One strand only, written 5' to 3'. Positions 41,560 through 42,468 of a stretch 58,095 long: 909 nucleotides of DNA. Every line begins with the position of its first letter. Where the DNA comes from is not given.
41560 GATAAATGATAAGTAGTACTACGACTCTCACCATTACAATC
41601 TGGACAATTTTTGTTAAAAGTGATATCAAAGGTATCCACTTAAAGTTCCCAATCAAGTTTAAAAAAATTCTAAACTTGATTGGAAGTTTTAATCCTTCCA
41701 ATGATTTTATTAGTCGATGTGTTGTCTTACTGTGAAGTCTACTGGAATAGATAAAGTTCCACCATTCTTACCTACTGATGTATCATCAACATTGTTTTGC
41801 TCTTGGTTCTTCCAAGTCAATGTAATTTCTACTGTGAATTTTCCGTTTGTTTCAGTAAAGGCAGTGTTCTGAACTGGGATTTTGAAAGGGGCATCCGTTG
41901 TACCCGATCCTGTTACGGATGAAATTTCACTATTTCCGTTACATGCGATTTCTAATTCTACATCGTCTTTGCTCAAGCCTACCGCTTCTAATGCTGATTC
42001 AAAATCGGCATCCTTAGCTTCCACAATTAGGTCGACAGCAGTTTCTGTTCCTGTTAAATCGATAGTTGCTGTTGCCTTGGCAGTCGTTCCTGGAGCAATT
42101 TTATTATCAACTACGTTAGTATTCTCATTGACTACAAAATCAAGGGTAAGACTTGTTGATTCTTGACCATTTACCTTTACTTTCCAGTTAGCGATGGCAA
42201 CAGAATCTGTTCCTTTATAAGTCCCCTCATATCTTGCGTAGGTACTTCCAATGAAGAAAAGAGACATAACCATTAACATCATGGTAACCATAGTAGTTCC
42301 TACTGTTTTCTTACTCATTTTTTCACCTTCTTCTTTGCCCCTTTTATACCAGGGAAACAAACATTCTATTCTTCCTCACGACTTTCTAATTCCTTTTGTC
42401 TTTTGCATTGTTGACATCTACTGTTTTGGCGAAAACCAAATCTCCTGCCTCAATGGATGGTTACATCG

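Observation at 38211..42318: SipW-type signal peptidase locus with three TasA-like paralogues and a GLUG-repeat protein sharing a variant leader motif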

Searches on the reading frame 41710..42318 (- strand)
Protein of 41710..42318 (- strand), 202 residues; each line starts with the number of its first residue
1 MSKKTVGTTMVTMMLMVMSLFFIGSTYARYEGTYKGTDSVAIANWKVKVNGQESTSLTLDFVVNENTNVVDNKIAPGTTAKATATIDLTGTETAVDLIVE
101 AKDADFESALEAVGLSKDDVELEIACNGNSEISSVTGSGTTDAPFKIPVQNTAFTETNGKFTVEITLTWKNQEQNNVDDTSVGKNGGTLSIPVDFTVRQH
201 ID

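Call 3: search_protein_families(library=pfam, proteins=[window:41710-42318:-], max_evalue=1)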
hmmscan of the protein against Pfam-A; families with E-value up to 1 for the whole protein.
window:41710-42318:- (202 aa): 3 families
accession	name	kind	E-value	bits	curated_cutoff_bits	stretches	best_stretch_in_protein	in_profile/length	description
PF12514.13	DUF3718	-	0.042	14.5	22.5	1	103-143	10-50/66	Protein of unknown function (DUF3718)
PF15686.10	LYRIC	-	0.061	13.2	30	1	72-180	215-333/426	Lysine-rich CEACAM1 co-isolated protein family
PF15780.11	ASH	-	0.87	10.2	27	1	127-179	33-84/98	Abnormal spindle-like microcephaly-assoc'd, ASPM-SPD-2-Hydin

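Call 4: search_protein_families(library=ncbifam, proteins=[window:41710-42318:-], max_evalue=1)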
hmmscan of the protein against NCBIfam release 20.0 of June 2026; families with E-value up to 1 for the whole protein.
window:41710-42318:- (202 aa): 0 families

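Call 5: search_solved_structures(query=window:41710-42318:-, max_evalue=10)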
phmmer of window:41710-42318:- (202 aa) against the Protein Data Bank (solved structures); distinct sequences matched with E-value up to 10: 2.
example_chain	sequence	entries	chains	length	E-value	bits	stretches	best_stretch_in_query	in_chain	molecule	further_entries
2vvf_A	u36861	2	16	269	0.62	13.3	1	23-160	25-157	MAJOR CAPSID PROTEIN P2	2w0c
4k1c_A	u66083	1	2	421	1.5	12.1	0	6-101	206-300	Vacuolar calcium ion transporter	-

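Call 12: find_homologous_proteins(query=window:41710-42318:-, max_evalue=0.001)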
Query window:41710-42318:- (202 aa): 34 proteins with E <= 0.001 among 188 candidates.
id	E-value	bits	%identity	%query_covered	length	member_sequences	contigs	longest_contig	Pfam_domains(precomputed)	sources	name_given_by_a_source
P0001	4.1e-123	426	100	100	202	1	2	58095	-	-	-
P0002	1.8e-46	176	48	100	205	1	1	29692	-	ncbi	-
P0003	9.9e-45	171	48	100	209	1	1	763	-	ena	-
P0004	1.1e-43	167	45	100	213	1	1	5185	-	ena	-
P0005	2.5e-42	163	44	100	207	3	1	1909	-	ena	-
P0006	1.5e-39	154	43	100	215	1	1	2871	-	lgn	-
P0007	1.5e-36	144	43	100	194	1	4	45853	-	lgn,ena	-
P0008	2.4e-36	143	43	100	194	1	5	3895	-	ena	-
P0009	5.2e-36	142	44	100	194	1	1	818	-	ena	-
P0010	1.0e-35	141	42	100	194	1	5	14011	-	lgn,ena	-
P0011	1.1e-35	141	43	100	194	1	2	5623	-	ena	-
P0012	2.7e-32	130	44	90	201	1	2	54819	-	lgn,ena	-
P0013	7.6e-31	126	40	100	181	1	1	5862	-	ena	-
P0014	1.0e-30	125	44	94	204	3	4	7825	-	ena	-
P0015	3.6e-30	123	42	100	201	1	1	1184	-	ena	-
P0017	1.0e-29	122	40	100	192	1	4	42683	-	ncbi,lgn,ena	-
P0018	2.0e-29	121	43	96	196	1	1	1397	-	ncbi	-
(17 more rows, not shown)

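Call 17: find_related_loci(query=A2, collection=genome_contigs, flank=8000)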
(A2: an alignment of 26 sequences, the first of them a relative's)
Query A2 (202 aa) in genome_contigs; peptide patterns used: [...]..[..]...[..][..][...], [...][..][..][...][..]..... (x = any residue, [..] = any of these).
88 stretches matched a pattern; 43 encode a relative of the query (tblastn E <= 1e-3); 43 distinct loci.
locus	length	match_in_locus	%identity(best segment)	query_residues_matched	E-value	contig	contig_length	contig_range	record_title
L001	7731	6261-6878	48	1-202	8e-57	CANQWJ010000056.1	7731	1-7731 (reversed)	MAG: uncultured Bacilli bacterium isolate Lapin-013__bin18 genome assembly, contig: Lapin-013__NODE_5595_length_7731_cov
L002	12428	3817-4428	48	1-201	1e-53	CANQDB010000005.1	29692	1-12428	MAG: uncultured Bacilli bacterium isolate Lapin-003-2__bin48 genome assembly, contig: Lapin-003-2__NODE_1491_length_2969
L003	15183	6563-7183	43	1-202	4e-49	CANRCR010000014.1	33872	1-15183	MAG: uncultured Bacilli bacterium isolate Lapin-026__bin36 genome assembly, contig: Lapin-026__NODE_1352_length_33872_co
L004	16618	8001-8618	43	3-201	5e-46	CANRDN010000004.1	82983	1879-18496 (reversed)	MAG: uncultured Bacilli bacterium isolate Lapin-026__bin19 genome assembly, contig: Lapin-026__NODE_256_length_82983_cov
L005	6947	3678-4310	43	1-202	2e-45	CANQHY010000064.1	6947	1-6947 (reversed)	MAG: uncultured Bacilli bacterium isolate Lapin-027__bin75 genome assembly, contig: Lapin-027__NODE_11760_length_6947_co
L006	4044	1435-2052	43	1-202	1e-44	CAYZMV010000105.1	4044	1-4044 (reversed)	MAG TPA_asm: uncultured Clostridium sp. isolate SRP314395_co1_6 genome assembly, contig: NODE_19225_length_4044_cov_4.75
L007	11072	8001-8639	42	1-202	5e-44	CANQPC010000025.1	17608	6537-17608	MAG: uncultured Bacilli bacterium isolate Lapin-032__bin43 genome assembly, contig: Lapin-032__NODE_4777_length_17608_co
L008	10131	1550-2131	43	1-202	7e-43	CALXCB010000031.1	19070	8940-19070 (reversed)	MAG: uncultured Clostridia bacterium isolate BRZ_FC__bin48 genome assembly, contig: BRZ_FC__NODE_2662_length_19070_cov_6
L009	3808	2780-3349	43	1-201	9e-43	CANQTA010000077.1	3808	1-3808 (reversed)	MAG: uncultured Bacilli bacterium isolate Lapin-012__bin21 genome assembly, contig: Lapin-012__NODE_21393_length_3808_co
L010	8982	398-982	43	1-202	4e-41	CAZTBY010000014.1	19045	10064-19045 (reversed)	MAG TPA_asm: uncultured Clostridium sp. isolate binchicken_co323_61 genome assembly, contig: NODE_2824_length_19045_cov_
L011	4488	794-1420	42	1-202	8e-40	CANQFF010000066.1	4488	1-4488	MAG: uncultured Bacilli bacterium isolate Lapin-005__bin51 genome assembly, contig: Lapin-005__NODE_28554_length_4488_co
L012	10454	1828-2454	39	1-202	4e-40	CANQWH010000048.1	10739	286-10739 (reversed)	MAG: uncultured Clostridia bacterium isolate Lapin-012__bin8 genome assembly, contig: Lapin-012__NODE_6819_length_10739_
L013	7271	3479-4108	38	1-202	2e-39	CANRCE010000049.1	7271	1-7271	MAG: uncultured Bacilli bacterium isolate Lapin-027__bin90 genome assembly, contig: Lapin-027__NODE_11032_length_7271_co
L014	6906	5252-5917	38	1-202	3e-38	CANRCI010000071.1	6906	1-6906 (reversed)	MAG: uncultured Bacilli bacterium isolate Lapin-027__bin79 genome assembly, contig: Lapin-027__NODE_11851_length_6906_co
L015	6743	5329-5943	37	1-202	3e-36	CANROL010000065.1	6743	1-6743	MAG: uncultured Bacilli bacterium isolate Lapin-020__bin16 genome assembly, contig: Lapin-020__NODE_17223_length_6743_co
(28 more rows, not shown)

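Call 23: predict_structure(alignment_id=A2)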
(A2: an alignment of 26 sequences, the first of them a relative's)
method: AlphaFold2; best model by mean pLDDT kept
length: 202 residues; sequences in the alignment: 26
mean_pLDDT: 72.1   pTM: 0.62
mean pLDDT of the five models: 72.1, 71.3, 70.2, 69.3, 67.2
residues with pLDDT >= 90: 0; 70-90: 127; 50-70: 61; < 50: 14
segments of 3 or more residues with pLDDT < 50: 27-40
pLDDT, mean of each block of 10 residues (from residue 1): 71 79 55 41 68 61 59 69 85 83 83 80 80 81 86 81 85 57 60 78 60
secondary structure, 60 per line:
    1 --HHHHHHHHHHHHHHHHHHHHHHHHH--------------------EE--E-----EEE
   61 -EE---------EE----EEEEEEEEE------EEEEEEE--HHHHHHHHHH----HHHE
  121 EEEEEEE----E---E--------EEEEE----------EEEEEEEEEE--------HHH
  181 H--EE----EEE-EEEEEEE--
elements in order: H3-27 E58-60 E79-87 E94-100 H103-112 E120-127 E145-149 E160-169 H178-181 E190-192 E194-200

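Call 25: search_protein_representatives(alignment_id=A2)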
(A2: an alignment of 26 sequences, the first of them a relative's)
Query: 26 sequences, 195 profile positions. Proteins with E-value up to 0.001 (for the whole library): 4372; up to 1e-10: 1492; up to 1e-30: 139. The best 150 are listed.
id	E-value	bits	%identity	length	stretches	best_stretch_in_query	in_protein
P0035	1.2e-71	256.9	-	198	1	1-195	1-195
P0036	7.2e-68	244.6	-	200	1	2-194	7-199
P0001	4.0e-67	242.2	-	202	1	1-195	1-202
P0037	1.5e-66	240.3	-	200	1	1-194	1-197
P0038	2.6e-66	239.5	-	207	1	1-195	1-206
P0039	3.3e-65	235.9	-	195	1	1-195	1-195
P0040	5.0e-62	225.5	-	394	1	1-194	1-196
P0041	6.5e-62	225.2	-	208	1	1-195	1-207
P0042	7.8e-62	224.9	-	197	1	1-194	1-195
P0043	1.5e-60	220.7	-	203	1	2-194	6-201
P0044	1.6e-60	220.6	-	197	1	1-194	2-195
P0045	2.0e-60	220.3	-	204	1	1-194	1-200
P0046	3.2e-60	219.6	-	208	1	1-195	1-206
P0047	8.7e-60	218.2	-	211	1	1-195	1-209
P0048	1.8e-59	217.2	-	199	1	1-194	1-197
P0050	1.7e-58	214.0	-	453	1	1-194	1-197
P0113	5.7e-39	150.3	-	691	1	2-195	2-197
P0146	2.0e-33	132.2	-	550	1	2-194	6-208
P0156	1.3e-32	129.6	-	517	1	2-195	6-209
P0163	1.8e-31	125.8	-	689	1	4-195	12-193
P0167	4.3e-31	124.6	-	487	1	2-194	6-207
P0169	7.6e-31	123.8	-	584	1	7-193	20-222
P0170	8.4e-31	123.6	-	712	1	5-194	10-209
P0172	1.2e-30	123.1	-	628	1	2-195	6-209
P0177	8.8e-30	120.3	-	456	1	2-194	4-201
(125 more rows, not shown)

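Call 26: fold_search(model_id=the predicted structure, library=pdb)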
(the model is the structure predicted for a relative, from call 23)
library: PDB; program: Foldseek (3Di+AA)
matches with E <= 10: 1024; with E <= 0.001: 1
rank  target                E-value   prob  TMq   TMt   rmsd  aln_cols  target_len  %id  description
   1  8u49                  7.0e-04  0.99  0.27  0.12  10.5       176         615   12  The Apo Crystal Structure of BlCel9A from Glycoside Hydrolase Family 9 (released 2024-02-14)
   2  8aur_A                1.1e-03  0.99  0.32  0.29   9.1       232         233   10  Cryo-EM structure of a TasA fibre (released 2022-11-30)
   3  7fe0_A                3.6e-03  0.75  0.21  0.22  18.6       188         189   12  AvmM Catalyzes Macrocyclization in Alchivemycin A Biosynthesis (released 2021-09-01)
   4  5gxx_A                3.8e-03  0.95  0.29  0.13  12.3       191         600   12  Crystal structure of endoglucanase CelQ from Clostridium thermocellum complexed with Tris (released 2017-09-27)
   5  2czn_MODEL_1_A        1.0e-02  0.99  0.28  0.46  10.2       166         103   11  Solution structure of the chitin-binding domain of hyperthermophilic chitinase from pyrococcus furiosus (released 2006-07-18)
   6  1f0l_B                1.5e-02  0.54  0.23  0.11  11.7       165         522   10  1.55 ANGSTROM CRYSTAL STRUCTURE OF WILD TYPE DIPHTHERIA TOXIN (released 2000-11-16)
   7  1f0l_A                1.6e-02  0.51  0.24  0.11  12.0       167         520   11  1.55 ANGSTROM CRYSTAL STRUCTURE OF WILD TYPE DIPHTHERIA TOXIN (released 2000-11-16)
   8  7k7c_A                1.7e-02  0.82  0.30  0.14  12.0       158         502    9  Crystal structure of diphtheria toxin from crystals obtained at pH 5.5 (released 2020-11-18)
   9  9biw_B                1.7e-02  0.80  0.29  0.13  14.0       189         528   10  Crystal structure of Chelona Toxin, a diphtheria toxin homolog, from Austwickia chelonae (released 2024-08-07)
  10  8w5b                  1.8e-02  0.98  0.33  0.19   7.0       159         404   11  Crystal Structure of the shaft pilin LrpA from Ligilactobacillus ruminis (released 2024-07-10)
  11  2vo8                  1.9e-02  0.77  0.27  0.36  13.9       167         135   11  Cohesin module from Clostridium perfringens ATCC13124 family 33 glycoside hydrolase. (released 2008-09-02)
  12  8g0g_A                2.0e-02  0.82  0.30  0.14  11.3       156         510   11  Crystal structure of diphtheria toxin H223Q/H257Q double mutant (pH 4.5) (released 2023-07-05)
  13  9lr7_A                2.3e-02  0.75  0.27  0.16  11.8       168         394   14  Crystal Structure of the Basal pilin EbpB from Enterococcus faecalis. (released 2025-07-16)
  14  9lr7_D                2.4e-02  0.72  0.27  0.17  11.8       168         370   14  Crystal Structure of the Basal pilin EbpB from Enterococcus faecalis. (released 2025-07-16)
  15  7k7d_B                2.5e-02  0.75  0.29  0.14  12.1       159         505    9  Crystal structure of diphtheria toxin from crystals obtained at pH 6.0 (released 2020-11-18)
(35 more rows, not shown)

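Call 27: search_solved_structures(query=A2, max_evalue=10, show_alignments=3)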
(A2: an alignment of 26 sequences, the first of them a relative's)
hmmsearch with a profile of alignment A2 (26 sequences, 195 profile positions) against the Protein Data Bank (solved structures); distinct sequences matched with E-value up to 10: 0.

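Call 30: search_protein_families(library=pfam, alignment_id=A3, max_evalue=0.1)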
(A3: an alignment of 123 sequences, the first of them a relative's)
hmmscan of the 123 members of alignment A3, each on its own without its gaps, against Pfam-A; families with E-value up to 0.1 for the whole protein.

A. member 1, P0001 (202 aa): 2 families
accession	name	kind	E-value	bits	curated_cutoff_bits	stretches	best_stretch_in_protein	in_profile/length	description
PF12514.13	DUF3718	-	0.042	14.5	22.5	0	103-143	10-50/66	Protein of unknown function (DUF3718)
PF15686.10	LYRIC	-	0.061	13.2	30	1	72-180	215-333/426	Lysine-rich CEACAM1 co-isolated protein family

B. families by the number of members that match (of 123 scanned): 104 families (the first 25 are shown)
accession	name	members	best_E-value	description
PF16729.10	DUF5067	5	0.00053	Domain of unknown function (DUF5067)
PF18539.7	DUF5625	3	0.00011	Domain of unknown function (DUF5625)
PF13624.11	SurA_N_3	3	0.0018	SurA-like N-terminal domain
PF22852.1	SoxE_N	3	0.0038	Sulfocyanin, N-terminal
PF13786.12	DUF4179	3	0.027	Domain of unknown function (DUF4179)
PF11611.13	DUF4352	2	0.0013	Domain of unknown function (DUF4352)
PF04357.19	TamB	2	0.011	TamB, inner membrane protein subunit of TAM complex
PF18140.6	PCC_BT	2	0.012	Propionyl-coenzyme A carboxylase BT domain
PF09682.15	Phage_holin_6_1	2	0.013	Bacteriophage holin of superfamily 6 (Holin_LLH)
PF08922.17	DUF1905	2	0.019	Domain of unknown function (DUF1905)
PF02706.20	Wzz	2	0.025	Chain length determinant protein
PF10633.15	NPCBM_assoc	2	0.058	NPCBM-associated, NEW3 domain of alpha-galactosidase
PF07472.16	PA-IIL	2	0.073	Fucose-binding lectin II (PA-IIL)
PF07532.17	Big_4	1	1.5e-06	Bacterial Ig-like domain (group 4)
PF18435.7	EstA_Ig_like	1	3.8e-05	Esterase Ig-like N-terminal domain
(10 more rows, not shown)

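Call 31: search_protein_families(library=ncbifam, alignment_id=A3, max_evalue=0.1)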
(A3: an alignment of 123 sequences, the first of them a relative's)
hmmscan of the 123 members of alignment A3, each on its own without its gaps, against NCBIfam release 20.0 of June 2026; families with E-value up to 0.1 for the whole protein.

A. member 1, P0001 (202 aa): 0 families

B. families by the number of members that match (of 123 scanned): 69 families (the first 25 are shown)
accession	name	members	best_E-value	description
TIGR04088.1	cognate_SipW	7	0.003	SipW-dependent-type signal peptide-containing protein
NF041305.1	SecF_Halo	6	0.0025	protein translocase subunit SecF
TIGR04087.1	YqxM_for_SipW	6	0.026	amyloid fiber anchoring/assembly protein TapA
NF041737.1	choice_anch_S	4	0.014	choice-of-anchor S family protein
TIGR04090.1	exp_by_SipW_IV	3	2.3e-06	BsaA family SipW-dependent biofilm matrix protein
NF038340.1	SAR2788_fam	3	0.0045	SAR2788 family putative toxin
NF010723.1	PRK14125.1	3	0.0068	cell division suppressor protein YneA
NF033802.1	AimP_fam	3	0.0088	lysogeny pheromone AimP family peptide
NF042931.1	SAG1386_EF1546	2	0.016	SAG1386/EF1546 family surface-associated protein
NF053690.1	BamK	2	0.023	BamK family beta-barrel-assembly machinery protein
NF033861.1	sm_mem_Ecr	2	0.041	Ecr family regulatory small membrane protein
NF033781.1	chaper_CopP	2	0.047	copper-binding metallochaperone CopP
NF033510.3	Ca_tandemer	1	0.0017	Ca2+-stabilized repeat-containing adhesin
NF007971.0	PRK10695.1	1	0.0023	YdbH family protein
NF053641.1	Mfer763_fam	1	0.0029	Mfer763 family protein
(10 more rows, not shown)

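Call 55: find_encoding_contigs(protein=P0001, flank=2000, max_places=3)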
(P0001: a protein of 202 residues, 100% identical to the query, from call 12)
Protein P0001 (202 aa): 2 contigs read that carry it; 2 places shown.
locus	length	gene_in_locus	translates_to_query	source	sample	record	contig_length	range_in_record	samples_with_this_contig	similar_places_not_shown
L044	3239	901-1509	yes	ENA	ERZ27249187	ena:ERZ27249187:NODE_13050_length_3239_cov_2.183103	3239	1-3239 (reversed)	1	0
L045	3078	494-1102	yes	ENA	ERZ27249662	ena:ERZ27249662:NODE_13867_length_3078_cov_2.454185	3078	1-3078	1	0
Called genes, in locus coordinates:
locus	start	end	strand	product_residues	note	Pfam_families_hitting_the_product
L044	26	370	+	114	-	PF02033:RBFA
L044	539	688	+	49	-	-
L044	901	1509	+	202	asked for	-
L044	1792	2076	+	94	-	-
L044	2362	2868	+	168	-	-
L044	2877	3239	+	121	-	?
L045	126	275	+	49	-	-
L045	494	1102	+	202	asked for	-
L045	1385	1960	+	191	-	-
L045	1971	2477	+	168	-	-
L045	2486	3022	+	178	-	PF00717:Peptidase_S24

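Call 69: search_protein_families(library=pfam, proteins=[P0113, P0163, P0170, P0172, P0169, P0146, P0156, P0167, P0050, P0177], max_evalue=0.001)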
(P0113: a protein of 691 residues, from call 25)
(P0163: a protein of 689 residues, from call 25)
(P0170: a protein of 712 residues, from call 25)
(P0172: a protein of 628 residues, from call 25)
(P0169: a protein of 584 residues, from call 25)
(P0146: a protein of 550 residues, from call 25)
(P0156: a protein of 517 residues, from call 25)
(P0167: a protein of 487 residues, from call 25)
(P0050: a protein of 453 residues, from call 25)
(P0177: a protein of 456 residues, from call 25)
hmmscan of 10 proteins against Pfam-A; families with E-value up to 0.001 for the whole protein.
P0113 (691 aa): 2 families
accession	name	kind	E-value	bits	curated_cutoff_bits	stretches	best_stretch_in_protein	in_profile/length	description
PF16116.10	DUF4832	-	2.6e-46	158.5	29.2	1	444-672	1-216/216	Domain of unknown function (DUF4832)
PF16173.10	DUF4874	-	1.4e-26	93.5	30.1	1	241-418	1-158/159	Domain of unknown function (DUF4874)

P0163 (689 aa): 2 families
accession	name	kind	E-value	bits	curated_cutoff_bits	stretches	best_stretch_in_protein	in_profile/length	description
PF16116.10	DUF4832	-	2.9e-46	158.4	29.2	1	429-668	1-216/216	Domain of unknown function (DUF4832)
PF16173.10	DUF4874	-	1.8e-24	86.6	30.1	1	235-413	1-158/159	Domain of unknown function (DUF4874)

P0170 (712 aa): 3 families
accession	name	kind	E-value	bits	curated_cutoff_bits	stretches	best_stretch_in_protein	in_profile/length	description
PF16116.10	DUF4832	-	1.2e-44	153.1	29.2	1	467-689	1-216/216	Domain of unknown function (DUF4832)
PF16173.10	DUF4874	-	9.2e-19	68.1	30.1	1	253-441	1-158/159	Domain of unknown function (DUF4874)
PF11527.13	ARL2_Bind_BART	-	0.00076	20.1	23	0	337-406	5-73/116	The ARF-like 2 binding protein BART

P0172 (628 aa): 2 families
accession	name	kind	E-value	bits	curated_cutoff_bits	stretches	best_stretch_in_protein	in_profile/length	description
PF09479.16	Flg_new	-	3.8e-31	107.4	27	2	282-345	2-65/65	Listeria-Bacteroides repeat domain (List_Bact_rpt)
PF22221.2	NigD_N-like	-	0.00059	20.1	24.6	0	133-184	10-65/78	Lipoprotein BF3042 OB domain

P0169 (584 aa): 4 families
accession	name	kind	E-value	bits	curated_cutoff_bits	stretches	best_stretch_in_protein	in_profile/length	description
PF03382.20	DUF285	-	6.7e-54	181.2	25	3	453-553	15-112/120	Mycoplasma protein of unknown function, DUF285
PF13855.12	LRR_8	-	0.00013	22.1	27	0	371-431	2-58/61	Leucine rich repeat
PF25013.1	LRR_Zer-1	-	0.00016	22.2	27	0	369-464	7-102/137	Zer-1-like, Leucine-rich repeats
PF23952.1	LRR_EndoS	-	0.00093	19.8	27.9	0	384-456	43-114/116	Endo-beta-N-acetylglucosaminidase EndoS LRR domain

P0146 (550 aa): 1 family
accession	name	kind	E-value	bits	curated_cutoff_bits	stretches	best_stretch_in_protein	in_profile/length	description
PF09479.16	Flg_new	-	4.2e-18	65.7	27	1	219-282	1-65/65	Listeria-Bacteroides repeat domain (List_Bact_rpt)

P0156 (517 aa): 1 family
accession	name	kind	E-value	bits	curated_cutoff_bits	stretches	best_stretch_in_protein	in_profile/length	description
PF09479.16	Flg_new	-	2.4e-16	60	27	1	212-275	1-65/65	Listeria-Bacteroides repeat domain (List_Bact_rpt)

P0167 (487 aa): 0 families

P0050 (453 aa): 0 families

P0177 (456 aa): 0 families
